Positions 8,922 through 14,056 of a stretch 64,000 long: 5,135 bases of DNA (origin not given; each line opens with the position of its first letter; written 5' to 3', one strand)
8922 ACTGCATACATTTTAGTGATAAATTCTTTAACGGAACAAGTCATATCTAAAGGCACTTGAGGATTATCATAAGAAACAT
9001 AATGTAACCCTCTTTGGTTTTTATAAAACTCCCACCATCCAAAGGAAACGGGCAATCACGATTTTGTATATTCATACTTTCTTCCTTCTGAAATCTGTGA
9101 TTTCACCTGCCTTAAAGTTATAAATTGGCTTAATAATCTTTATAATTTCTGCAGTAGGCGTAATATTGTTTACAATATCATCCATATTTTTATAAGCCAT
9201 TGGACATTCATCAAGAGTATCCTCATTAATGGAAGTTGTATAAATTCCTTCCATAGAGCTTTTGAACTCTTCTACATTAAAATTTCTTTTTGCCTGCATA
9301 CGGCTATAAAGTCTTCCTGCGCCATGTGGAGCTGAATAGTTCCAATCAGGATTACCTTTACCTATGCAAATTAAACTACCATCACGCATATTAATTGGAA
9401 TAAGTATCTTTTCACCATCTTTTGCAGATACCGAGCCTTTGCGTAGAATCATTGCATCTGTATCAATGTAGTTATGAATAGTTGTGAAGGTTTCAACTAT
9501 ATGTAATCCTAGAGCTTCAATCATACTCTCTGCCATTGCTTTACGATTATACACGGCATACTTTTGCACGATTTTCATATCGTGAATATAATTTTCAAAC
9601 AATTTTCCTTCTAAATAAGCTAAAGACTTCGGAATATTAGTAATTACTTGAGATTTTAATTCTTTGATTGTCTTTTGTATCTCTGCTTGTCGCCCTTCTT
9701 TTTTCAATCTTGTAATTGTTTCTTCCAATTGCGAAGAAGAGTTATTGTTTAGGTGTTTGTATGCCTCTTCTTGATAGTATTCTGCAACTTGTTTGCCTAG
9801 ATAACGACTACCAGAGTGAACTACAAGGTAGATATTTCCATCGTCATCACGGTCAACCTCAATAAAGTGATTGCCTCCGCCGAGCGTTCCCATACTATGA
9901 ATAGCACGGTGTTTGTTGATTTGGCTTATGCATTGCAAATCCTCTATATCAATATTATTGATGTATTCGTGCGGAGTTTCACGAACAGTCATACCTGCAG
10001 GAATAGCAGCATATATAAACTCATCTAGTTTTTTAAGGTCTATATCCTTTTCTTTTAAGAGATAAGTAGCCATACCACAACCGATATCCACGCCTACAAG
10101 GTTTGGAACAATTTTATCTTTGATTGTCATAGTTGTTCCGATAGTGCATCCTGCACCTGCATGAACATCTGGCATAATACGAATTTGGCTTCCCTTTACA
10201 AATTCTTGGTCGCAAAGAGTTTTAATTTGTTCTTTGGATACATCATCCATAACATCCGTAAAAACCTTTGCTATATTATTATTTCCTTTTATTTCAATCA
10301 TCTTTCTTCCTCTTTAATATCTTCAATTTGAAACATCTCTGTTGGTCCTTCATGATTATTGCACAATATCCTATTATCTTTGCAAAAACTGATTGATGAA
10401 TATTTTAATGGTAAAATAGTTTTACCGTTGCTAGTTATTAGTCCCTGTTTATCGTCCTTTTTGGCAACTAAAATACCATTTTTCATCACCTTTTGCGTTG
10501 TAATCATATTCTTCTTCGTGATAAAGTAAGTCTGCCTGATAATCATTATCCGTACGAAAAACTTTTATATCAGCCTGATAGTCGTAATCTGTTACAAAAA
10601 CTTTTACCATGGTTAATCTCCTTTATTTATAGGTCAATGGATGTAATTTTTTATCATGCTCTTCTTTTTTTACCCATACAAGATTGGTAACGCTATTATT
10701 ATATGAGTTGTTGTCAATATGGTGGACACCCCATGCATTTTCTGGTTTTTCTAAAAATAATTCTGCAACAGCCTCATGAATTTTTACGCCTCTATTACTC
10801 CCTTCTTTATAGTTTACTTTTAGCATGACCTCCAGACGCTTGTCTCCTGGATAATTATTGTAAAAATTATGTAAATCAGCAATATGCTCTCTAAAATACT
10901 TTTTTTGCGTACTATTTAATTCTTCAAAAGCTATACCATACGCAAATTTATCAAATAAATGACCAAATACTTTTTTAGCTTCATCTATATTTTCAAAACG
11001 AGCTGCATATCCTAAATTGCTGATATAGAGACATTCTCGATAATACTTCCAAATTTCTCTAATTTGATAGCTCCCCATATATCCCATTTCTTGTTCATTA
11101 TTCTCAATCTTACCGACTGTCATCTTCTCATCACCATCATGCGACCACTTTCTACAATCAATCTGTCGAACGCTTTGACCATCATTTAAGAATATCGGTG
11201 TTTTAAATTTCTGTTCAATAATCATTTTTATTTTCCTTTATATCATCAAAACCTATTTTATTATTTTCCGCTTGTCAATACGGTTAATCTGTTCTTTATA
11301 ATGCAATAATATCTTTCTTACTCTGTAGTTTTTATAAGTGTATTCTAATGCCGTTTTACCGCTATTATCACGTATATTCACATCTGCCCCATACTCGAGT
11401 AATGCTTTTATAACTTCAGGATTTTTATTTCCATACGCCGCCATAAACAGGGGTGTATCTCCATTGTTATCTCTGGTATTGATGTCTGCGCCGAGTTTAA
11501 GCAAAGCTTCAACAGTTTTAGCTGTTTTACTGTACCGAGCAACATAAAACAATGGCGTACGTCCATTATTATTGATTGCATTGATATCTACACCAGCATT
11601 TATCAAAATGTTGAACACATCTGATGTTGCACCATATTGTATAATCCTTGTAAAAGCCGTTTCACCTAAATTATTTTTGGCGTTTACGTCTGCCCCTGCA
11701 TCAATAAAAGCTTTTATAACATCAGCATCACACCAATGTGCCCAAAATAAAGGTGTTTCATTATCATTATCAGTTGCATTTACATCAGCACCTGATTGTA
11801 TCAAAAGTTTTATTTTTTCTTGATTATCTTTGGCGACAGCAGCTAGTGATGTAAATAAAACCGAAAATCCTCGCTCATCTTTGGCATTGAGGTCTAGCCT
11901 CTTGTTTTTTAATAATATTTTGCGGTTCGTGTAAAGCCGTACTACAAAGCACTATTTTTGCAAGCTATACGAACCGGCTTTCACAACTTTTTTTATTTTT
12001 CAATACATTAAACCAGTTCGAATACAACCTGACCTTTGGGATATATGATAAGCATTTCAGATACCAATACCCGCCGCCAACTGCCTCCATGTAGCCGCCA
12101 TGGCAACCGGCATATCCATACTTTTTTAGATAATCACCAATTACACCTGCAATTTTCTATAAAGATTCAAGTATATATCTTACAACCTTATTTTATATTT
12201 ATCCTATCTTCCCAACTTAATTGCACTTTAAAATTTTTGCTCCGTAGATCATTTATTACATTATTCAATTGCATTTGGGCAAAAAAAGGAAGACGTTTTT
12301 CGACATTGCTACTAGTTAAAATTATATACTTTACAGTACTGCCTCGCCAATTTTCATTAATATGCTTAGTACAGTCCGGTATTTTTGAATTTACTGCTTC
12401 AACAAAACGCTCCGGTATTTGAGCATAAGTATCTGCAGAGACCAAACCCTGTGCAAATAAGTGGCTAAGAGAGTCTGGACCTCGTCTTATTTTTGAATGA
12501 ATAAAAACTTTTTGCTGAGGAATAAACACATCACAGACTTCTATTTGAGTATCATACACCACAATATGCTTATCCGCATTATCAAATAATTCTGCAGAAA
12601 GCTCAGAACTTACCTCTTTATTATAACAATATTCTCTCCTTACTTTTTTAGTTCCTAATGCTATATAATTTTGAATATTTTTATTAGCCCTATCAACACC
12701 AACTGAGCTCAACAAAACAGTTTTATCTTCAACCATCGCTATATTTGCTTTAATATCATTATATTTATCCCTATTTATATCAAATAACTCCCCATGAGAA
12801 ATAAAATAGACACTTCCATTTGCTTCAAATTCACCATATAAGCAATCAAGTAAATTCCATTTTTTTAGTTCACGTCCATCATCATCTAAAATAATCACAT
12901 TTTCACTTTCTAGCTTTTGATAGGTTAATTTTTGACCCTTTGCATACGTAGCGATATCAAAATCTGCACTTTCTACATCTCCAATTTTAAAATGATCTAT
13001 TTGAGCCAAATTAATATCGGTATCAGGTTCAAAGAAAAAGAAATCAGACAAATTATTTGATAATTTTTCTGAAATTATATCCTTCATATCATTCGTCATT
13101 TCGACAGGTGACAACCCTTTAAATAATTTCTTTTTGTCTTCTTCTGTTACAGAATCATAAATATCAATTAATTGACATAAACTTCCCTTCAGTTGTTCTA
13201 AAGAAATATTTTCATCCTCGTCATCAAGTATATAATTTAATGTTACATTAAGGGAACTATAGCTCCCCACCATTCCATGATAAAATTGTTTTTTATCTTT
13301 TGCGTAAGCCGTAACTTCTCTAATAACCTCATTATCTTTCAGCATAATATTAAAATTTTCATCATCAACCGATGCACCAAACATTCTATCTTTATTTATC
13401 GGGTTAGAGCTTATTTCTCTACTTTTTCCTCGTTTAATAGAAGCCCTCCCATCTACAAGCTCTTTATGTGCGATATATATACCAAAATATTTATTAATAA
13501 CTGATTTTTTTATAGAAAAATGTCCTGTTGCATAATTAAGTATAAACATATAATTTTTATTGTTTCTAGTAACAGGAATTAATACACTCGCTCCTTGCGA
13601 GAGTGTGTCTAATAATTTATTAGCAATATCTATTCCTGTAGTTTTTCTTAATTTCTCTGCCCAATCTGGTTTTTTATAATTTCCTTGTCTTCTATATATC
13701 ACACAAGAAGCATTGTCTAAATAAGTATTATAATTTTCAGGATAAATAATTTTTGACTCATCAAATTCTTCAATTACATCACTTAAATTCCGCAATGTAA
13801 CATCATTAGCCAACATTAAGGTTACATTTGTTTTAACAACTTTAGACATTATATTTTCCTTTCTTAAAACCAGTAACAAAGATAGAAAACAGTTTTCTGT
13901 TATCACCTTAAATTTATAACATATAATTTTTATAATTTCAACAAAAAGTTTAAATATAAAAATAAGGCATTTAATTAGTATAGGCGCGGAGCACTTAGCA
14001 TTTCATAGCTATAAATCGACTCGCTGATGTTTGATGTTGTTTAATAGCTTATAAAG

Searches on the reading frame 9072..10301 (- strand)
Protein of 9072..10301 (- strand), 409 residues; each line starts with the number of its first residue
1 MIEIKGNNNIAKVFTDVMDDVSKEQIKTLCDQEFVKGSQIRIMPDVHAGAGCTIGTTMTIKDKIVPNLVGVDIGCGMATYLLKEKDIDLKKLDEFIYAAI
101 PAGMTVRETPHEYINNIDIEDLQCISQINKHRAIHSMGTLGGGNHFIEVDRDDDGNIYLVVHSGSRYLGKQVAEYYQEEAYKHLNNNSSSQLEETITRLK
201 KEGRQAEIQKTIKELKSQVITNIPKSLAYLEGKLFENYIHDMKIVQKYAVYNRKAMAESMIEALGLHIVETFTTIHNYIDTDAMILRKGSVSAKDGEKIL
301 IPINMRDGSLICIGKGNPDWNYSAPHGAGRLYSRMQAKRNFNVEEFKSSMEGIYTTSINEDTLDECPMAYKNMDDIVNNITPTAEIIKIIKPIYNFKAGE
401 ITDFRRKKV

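Call 84: search_protein_families(library=pfam, proteins=[window:9072-10301:-], max_evalue=0.001)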
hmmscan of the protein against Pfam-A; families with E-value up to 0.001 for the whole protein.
window:9072-10301:- (409 aa): 1 family
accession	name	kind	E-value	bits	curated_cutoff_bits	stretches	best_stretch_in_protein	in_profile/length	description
PF01139.22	RtcB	-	3.4e-65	221.4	27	2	117-397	127-425/426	tRNA-splicing ligase RtcB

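Call 85: search_protein_families(library=padloc, proteins=[window:9072-10301:-], max_evalue=0.001)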
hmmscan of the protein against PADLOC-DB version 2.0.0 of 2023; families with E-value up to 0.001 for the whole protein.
window:9072-10301:- (409 aa): 0 families

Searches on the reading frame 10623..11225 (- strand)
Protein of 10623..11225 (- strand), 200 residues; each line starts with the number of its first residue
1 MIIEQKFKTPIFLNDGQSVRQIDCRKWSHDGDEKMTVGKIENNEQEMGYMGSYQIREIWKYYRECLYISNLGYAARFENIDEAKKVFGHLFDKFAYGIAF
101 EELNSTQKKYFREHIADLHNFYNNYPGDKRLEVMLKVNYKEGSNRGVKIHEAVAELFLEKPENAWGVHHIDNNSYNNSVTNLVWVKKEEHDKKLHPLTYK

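Call 84: search_protein_families(library=pfam, proteins=[window:10623-11225:-], max_evalue=0.001)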
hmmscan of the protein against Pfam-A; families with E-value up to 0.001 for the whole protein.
window:10623-11225:- (200 aa): 1 family
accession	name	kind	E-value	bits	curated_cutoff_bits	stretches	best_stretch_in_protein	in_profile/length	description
PF13392.12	HNH_3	-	1.6e-06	28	24.8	1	161-191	15-45/46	HNH endonuclease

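Call 85: search_protein_families(library=padloc, proteins=[window:10623-11225:-], max_evalue=0.001)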
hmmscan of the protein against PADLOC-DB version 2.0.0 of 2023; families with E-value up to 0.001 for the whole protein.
window:10623-11225:- (200 aa): 1 family
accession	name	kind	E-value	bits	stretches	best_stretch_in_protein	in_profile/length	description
PDLC03687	HEase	-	5.7e-07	27.6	1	139-192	46-99/178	homing endonuclease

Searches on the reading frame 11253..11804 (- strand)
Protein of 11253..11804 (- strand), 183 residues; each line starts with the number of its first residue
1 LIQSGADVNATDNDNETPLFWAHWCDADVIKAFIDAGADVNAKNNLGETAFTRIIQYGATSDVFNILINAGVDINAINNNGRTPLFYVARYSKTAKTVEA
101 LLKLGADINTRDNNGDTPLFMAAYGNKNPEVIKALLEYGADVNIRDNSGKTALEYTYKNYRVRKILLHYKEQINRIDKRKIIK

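Call 84: search_protein_families(library=pfam, proteins=[window:11253-11804:-], max_evalue=0.001)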
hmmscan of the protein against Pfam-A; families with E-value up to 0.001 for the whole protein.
window:11253-11804:- (183 aa): 6 families
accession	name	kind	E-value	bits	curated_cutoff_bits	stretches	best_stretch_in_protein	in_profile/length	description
PF12796.13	Ank_2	-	1.9e-31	108.9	27.3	3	93-177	8-90/90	Ankyrin repeats (3 copies)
PF00023.36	Ank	-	3e-29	99.8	21.1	3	114-147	1-33/33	Ankyrin repeat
PF13637.12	Ank_4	-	9.8e-29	99.2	22.7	2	97-136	12-50/50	Ankyrin repeats (many copies)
PF13857.12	Ank_5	-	5.2e-21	74.9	27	2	101-155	1-55/56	Ankyrin repeats (many copies)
PF13606.12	Ank_3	-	5.3e-19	66.5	22.3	2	114-144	1-30/30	Ankyrin repeat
PF23745.1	ANK_LRRK2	-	3.6e-06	27.3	27.5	0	94-141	43-89/130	LRRK2 ANK repeat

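Call 85: search_protein_families(library=padloc, proteins=[window:11253-11804:-], max_evalue=0.001)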
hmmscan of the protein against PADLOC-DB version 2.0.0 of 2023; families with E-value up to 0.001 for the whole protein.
window:11253-11804:- (183 aa): 3 families
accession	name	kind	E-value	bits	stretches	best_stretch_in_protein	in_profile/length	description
PDLC04783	PDC-M72A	-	5.8e-29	99.5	1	1-164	216-377/392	-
PDLC02908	Ankyrin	-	3.9e-14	49.9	2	5-119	726-840/880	-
PDLC02203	MzaA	-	5.6e-07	26.2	1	84-174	13-101/683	-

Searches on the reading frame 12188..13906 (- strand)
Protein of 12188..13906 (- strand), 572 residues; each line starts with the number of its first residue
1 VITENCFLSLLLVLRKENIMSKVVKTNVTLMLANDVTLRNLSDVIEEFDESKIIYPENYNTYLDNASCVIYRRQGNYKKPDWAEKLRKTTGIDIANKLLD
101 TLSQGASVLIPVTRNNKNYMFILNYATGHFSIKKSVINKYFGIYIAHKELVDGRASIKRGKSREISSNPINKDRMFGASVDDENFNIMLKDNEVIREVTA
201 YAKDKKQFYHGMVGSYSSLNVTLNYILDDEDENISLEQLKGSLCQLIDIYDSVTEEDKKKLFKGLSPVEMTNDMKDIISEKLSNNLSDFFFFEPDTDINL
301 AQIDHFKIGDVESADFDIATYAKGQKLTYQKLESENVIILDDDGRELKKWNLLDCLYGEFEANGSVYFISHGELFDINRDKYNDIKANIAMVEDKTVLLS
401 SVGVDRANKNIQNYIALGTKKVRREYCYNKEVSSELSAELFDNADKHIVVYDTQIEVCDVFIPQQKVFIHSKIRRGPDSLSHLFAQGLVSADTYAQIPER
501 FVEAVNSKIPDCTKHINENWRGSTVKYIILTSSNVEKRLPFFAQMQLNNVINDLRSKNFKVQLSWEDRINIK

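Call 84: search_protein_families(library=pfam, proteins=[window:12188-13906:-], max_evalue=0.001)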
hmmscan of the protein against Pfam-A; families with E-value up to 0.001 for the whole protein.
window:12188-13906:- (572 aa): 1 family
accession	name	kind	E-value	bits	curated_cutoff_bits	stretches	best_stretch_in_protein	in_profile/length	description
PF19614.4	DUF6119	-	1.9e-65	221.9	27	1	65-565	39-522/524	Family of unknown function (DUF6119)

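Call 85: search_protein_families(library=padloc, proteins=[window:12188-13906:-], max_evalue=0.001)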
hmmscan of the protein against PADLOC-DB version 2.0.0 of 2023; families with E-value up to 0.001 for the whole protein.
window:12188-13906:- (572 aa): 0 families

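Call 99: search_protein_families(library=phrogs, proteins=[window:12188-13906:-], max_evalue=0.001)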
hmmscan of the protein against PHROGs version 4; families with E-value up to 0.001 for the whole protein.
window:12188-13906:- (572 aa): 1 family
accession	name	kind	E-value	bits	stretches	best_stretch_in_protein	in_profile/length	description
phrog_18579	-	unknown function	5.9e-08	32.6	1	105-495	91-475/569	-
